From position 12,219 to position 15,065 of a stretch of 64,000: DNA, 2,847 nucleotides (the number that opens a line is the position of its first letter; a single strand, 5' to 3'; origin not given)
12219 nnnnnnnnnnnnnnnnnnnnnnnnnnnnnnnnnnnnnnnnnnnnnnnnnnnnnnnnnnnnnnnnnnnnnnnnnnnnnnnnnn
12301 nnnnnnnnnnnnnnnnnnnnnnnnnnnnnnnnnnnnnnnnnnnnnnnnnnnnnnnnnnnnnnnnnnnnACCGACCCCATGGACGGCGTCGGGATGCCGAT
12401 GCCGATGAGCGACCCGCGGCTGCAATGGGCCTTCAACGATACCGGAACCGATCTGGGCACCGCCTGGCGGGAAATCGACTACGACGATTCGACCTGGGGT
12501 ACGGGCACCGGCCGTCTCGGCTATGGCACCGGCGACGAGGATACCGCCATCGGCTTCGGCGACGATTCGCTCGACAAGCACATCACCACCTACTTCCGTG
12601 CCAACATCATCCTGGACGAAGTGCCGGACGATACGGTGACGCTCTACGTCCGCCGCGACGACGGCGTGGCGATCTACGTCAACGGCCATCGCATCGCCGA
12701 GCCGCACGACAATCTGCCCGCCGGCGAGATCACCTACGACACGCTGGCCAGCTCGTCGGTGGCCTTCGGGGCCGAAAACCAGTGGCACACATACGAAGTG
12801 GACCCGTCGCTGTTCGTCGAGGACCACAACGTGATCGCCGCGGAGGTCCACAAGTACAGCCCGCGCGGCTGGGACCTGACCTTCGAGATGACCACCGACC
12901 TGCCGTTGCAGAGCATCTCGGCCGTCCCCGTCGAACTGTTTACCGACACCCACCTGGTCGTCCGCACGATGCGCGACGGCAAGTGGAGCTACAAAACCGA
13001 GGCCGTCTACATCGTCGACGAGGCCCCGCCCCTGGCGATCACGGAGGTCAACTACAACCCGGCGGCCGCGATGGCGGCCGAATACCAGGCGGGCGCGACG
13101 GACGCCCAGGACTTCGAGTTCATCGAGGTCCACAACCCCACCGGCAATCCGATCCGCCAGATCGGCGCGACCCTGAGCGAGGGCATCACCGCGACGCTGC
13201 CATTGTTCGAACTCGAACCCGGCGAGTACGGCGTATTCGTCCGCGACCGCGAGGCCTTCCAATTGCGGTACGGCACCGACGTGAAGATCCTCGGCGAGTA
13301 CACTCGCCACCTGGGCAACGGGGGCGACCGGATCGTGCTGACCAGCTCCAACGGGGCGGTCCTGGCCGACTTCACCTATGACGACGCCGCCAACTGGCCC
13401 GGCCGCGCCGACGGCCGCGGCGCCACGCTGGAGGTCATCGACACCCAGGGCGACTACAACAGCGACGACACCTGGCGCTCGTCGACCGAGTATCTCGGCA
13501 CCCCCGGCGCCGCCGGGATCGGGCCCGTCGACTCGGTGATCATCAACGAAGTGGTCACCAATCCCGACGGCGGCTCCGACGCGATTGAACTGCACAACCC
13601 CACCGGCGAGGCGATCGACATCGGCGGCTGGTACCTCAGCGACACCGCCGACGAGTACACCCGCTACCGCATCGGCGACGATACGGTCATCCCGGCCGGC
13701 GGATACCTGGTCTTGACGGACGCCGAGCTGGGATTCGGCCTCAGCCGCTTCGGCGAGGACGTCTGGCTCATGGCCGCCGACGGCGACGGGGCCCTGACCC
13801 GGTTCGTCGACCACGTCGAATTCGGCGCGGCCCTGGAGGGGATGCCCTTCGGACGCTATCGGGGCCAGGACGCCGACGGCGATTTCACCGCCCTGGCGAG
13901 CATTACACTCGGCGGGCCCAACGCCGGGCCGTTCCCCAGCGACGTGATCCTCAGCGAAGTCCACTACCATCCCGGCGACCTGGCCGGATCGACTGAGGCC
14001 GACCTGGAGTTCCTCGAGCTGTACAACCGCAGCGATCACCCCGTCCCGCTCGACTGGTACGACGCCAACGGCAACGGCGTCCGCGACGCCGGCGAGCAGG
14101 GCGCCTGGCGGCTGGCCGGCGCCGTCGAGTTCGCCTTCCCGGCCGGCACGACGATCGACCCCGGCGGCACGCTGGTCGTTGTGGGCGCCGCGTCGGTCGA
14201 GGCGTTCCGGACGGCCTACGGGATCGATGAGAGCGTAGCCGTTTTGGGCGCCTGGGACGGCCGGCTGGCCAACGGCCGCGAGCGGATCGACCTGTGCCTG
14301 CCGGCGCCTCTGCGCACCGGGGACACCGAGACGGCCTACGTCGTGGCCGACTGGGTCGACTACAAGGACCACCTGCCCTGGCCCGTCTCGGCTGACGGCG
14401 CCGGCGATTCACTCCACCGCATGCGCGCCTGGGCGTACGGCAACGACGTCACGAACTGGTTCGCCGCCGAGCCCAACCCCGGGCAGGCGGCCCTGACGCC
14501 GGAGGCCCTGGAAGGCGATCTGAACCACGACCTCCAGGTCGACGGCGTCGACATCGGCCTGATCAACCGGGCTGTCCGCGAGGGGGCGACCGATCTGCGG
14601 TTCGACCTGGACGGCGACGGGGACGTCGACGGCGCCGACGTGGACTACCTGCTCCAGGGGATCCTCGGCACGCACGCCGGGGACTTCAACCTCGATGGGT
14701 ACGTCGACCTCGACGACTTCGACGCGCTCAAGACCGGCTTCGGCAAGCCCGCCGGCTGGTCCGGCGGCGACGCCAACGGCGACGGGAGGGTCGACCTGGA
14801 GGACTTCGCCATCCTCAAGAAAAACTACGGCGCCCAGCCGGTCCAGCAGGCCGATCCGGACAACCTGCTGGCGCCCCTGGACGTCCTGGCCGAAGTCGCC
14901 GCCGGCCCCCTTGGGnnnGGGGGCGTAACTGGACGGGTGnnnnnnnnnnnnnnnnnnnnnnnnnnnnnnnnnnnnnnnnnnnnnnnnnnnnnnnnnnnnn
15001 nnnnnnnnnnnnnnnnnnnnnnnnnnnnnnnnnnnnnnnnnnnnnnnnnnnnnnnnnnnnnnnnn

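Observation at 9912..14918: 1668-aa CotH kinase-like protein decorated with four lamin-tail domains and a dockerin module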

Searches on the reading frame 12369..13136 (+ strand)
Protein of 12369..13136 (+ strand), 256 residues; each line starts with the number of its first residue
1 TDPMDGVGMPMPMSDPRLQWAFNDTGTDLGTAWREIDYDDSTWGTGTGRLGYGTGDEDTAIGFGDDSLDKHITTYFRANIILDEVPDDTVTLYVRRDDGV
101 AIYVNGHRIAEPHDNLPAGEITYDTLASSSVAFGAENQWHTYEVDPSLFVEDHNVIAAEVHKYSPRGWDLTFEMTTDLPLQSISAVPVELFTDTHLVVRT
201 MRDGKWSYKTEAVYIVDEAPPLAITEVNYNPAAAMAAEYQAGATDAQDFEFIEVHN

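Call 8: search_protein_families(library=pfam, proteins=[window:12369-13136:+], max_evalue=1)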
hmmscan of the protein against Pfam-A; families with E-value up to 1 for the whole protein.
seq(256 aa): 1 family
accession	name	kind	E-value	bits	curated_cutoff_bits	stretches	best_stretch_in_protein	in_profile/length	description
PF22173.2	APH-like_N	-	0.068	12.8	27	1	69-119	202-252/273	Acylamino-acid-releasing enzyme-like, N-terminal domain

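Call 30: search_solved_structures(query=window:12405-13031:+, max_evalue=10, show_alignments=1)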
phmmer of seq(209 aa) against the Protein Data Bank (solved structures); distinct sequences matched with E-value up to 10: 1.
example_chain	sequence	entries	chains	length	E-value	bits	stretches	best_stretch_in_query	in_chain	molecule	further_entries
2erv_A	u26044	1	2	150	0.035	16.8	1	17-99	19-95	hypothetical protein Paer03002360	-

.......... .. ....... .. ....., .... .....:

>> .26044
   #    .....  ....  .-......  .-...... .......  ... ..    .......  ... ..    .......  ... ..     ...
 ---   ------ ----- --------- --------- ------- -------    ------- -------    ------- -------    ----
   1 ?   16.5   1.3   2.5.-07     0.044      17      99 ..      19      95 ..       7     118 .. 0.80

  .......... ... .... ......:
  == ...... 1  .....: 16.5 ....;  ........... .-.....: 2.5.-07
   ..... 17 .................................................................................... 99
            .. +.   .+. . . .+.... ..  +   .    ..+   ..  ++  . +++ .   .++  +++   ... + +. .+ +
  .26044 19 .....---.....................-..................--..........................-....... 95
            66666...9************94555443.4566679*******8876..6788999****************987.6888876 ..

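Call 58: predict_structure(alignment_id=A2)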
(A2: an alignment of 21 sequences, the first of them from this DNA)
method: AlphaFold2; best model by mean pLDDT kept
length: 217 residues; sequences in the alignment: 21
mean_pLDDT: 82.2   pTM: 0.73
mean pLDDT of the five models: 82.2, 81.9, 81.4, 80.7, 80.3
residues with pLDDT >= 90: 87; 70-90: 88; 50-70: 30; < 50: 12
segments of 3 or more residues with pLDDT < 50: 1-6, 176-178
pLDDT, mean of each block of 10 residues (from residue 1): 48 86 95 94 77 79 84 88 90 94 81 92 86 91 94 92 85 59 76 71 83 56
secondary structure, 60 per line:
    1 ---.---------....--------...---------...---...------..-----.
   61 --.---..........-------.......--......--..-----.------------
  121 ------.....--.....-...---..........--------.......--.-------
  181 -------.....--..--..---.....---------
elements in order: E14-17 E38-40 E44-46 E67-76 E84-90 E93-98 H127-131 E134-138 E146-155 E164-170 E188-192 E204-208

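Call 60: fold_search(model_id=the predicted structure, library=pdb)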
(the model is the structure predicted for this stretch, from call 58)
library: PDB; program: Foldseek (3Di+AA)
matches with E <= 10: 1335; with E <= 0.001: 70
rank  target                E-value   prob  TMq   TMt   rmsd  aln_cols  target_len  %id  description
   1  6x8a_A                9.8e-06  1.00  0.32  0.36   7.3       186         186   13  Sucrose-bound structure of Marinomonas primoryensis PA14 carbohydrate-binding domain (released 2021-06-02)
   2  6xa5_A                1.8e-05  1.00  0.32  0.36   8.5       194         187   13  Trehalose-bound structure of Marinomonas primoryensis PA14 carbohydrate-binding domain (released 2021-06-02)
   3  5j6y                  1.8e-05  1.00  0.32  0.36   8.5       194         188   13  Crystal structure of PA14 domain of MpAFP Antifreeze protein (released 2017-06-07)
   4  5t99_A                2.3e-05  1.00  0.39  0.13  13.5       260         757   11  Crystal structure of BuGH2Awt in complex with Galactoisofagomine (released 2017-09-13)
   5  6x7j                  2.4e-05  1.00  0.32  0.36   8.5       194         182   13  fucose-bound structure of Marinomonas primoryensis PA14 carbohydrate-binding domain (released 2021-06-02)
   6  6x7x                  3.0e-05  1.00  0.34  0.37   8.2       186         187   16  mannose-bound structure of Marinomonas primoryensis PA14 carbohydrate-binding domain (released 2021-06-02)
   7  7rsk_A                3.7e-05  1.00  0.40  0.13  14.6       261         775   11  The crystal structure from microfluidic crystals of glycosyl hydrolase family 2 (GH2) member from Bacteroides cellulos (released 2021-08-25)
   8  6x7z                  4.0e-05  1.00  0.34  0.38   8.2       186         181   16  Inositol-bound structure of Marinomonas primoryensis PA14 carbohydrate-binding domain (released 2021-06-02)
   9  7cwd                  4.7e-05  1.00  0.40  0.13  15.5       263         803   12  Crystal structure of beta-galactosidase II from Bacillus circulans in complex with beta-D-galactopyranosyl disaccharide (released 2020-12-09)
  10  5t98_A                5.5e-05  1.00  0.37  0.13  14.4       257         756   12  Crystal structure of BuGH2Awt (released 2017-09-13)
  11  1yq2_A                5.5e-05  1.00  0.34  0.09   9.1       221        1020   16  beta-galactosidase from Arthrobacter sp. C2-2 (isoenzyme C2-2-1) (released 2005-10-04)
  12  6x8d                  5.5e-05  1.00  0.32  0.37   8.5       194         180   13  Arabinose-bound structure of Marinomonas primoryensis PA14 carbohydrate-binding domain (released 2021-06-02)
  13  3gm8                  6.2e-05  1.00  0.40  0.13   7.6       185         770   14  Crystal structure of a beta-glycosidase from Bacteroides vulgatus (released 2009-03-31)
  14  6xac                  6.2e-05  1.00  0.32  0.36   8.5       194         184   13  Galactose-bound structure of Marinomonas primoryensis PA14 carbohydrate-binding domain (released 2021-06-02)
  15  4ypj_A                6.9e-05  1.00  0.39  0.13   6.6       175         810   15  X-ray Structure of The Mutant of Glycoside Hydrolase (released 2015-04-29)
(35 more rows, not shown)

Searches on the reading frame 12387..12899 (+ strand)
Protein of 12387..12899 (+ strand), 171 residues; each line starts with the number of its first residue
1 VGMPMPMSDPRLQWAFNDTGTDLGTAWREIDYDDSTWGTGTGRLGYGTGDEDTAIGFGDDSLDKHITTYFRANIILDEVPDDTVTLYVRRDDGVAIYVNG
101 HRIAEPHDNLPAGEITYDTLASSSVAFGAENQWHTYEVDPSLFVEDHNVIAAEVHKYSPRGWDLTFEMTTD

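Call 64: search_protein_families(library=pfam, proteins=[window:12387-12899:+], max_evalue=10)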
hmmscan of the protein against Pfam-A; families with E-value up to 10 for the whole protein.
seq(171 aa): 1 family
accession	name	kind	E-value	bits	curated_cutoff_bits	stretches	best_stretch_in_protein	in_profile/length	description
PF22173.2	APH-like_N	-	0.04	13.6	27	1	63-114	202-253/273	Acylamino-acid-releasing enzyme-like, N-terminal domain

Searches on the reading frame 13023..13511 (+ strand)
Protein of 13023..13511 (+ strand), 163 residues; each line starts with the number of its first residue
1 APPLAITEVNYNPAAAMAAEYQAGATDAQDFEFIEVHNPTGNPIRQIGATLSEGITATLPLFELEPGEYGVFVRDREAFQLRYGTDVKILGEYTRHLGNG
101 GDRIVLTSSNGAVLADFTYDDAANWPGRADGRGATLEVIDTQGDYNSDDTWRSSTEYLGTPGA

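Call 8: search_protein_families(library=pfam, proteins=[window:13023-13511:+], max_evalue=1)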
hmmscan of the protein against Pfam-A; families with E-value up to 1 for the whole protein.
seq(163 aa): 1 family
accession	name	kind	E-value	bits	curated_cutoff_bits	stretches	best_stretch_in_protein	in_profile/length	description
PF00932.25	LTD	-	5.7e-07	30.3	34.3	1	3-119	7-107/109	Lamin Tail Domain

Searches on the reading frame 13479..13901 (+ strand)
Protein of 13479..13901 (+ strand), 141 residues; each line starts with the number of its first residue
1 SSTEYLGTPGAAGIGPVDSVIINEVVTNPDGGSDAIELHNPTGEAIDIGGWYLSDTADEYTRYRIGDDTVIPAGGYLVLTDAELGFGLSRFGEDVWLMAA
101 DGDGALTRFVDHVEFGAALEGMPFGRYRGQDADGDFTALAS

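Call 8: search_protein_families(library=pfam, proteins=[window:13479-13901:+], max_evalue=1)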
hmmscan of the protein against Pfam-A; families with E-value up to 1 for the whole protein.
seq(141 aa): 1 family
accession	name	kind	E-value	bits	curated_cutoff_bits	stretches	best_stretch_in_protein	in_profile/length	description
PF00932.25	LTD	-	8.6e-16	58.7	34.3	1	18-102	6-99/109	Lamin Tail Domain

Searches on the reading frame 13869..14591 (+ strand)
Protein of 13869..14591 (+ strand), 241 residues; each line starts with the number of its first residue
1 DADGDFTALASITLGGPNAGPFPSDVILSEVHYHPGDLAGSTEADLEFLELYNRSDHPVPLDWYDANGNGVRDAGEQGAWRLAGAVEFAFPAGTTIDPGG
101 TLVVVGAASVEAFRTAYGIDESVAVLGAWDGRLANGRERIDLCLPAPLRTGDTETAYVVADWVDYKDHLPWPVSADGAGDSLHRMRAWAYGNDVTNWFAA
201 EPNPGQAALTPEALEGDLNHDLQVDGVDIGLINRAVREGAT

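Call 8: search_protein_families(library=pfam, proteins=[window:13869-14591:+], max_evalue=1)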
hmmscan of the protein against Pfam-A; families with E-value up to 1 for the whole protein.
seq(241 aa): 2 families
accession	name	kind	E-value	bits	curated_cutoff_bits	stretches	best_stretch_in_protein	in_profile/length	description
PF00932.25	LTD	-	2.5e-09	37.9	34.3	1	24-118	6-74/109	Lamin Tail Domain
PF00404.24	Dockerin_1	-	0.15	12.7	22.9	0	216-237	2-23/57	Dockerin type I domain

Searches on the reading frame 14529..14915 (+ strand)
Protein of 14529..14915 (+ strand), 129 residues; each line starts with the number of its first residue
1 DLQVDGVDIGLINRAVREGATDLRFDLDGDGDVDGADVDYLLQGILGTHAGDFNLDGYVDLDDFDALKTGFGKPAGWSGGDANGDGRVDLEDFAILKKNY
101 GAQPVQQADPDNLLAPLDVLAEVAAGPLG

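Call 8: search_protein_families(library=pfam, proteins=[window:14529-14915:+], max_evalue=1)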
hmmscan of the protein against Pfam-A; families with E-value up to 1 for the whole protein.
seq(129 aa): 7 families
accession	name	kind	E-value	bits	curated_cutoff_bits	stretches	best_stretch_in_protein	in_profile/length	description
PF00404.24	Dockerin_1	-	7.9e-09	36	22.9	3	50-98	1-54/57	Dockerin type I domain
PF13499.12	EF-hand_7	-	5.9e-05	23.8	30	2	52-95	12-64/67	EF-hand domain pair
PF00036.39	EF-hand_1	-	0.00025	20.8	25.4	1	81-94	10-23/29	EF hand domain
PF13405.12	EF-hand_6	-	0.0018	18.3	25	0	24-43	8-27/30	EF-hand domain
PF13202.12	EF-hand_5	-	0.0027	17.6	25.9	1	81-93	9-21/25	EF hand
PF13833.12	EF-hand_8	-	0.041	14.1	28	1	50-64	33-47/54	EF-hand domain pair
PF13517.12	FG-GAP_3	-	0.33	12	26.9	0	44-61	42-59/61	FG-GAP-like repeat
